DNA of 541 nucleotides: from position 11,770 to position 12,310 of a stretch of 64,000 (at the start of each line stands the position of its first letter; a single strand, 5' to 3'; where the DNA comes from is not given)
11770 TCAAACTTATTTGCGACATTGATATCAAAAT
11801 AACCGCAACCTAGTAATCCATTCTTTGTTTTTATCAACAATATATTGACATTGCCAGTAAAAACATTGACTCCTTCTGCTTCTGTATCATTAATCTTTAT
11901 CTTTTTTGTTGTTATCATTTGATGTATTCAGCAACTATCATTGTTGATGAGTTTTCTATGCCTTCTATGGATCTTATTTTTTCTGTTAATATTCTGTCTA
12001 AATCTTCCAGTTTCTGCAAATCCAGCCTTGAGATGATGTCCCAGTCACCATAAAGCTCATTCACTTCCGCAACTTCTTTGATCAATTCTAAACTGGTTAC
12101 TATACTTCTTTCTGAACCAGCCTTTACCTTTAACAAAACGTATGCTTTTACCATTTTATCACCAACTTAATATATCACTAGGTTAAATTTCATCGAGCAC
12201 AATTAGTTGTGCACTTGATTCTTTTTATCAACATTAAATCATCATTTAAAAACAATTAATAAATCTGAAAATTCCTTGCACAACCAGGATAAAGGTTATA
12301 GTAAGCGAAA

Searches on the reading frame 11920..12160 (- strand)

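Call 28: search_protein_families(library=pfam, proteins=[window:11920-12160:-], max_evalue=0.01)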
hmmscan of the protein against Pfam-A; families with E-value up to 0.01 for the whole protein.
window:11920-12160:- (80 aa): 1 family
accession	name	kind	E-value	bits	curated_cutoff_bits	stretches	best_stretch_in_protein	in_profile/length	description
PF01037.27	AsnC_trans_reg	-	6.3e-13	48.9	25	1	8-77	1-71/73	Lrp/AsnC ligand binding domain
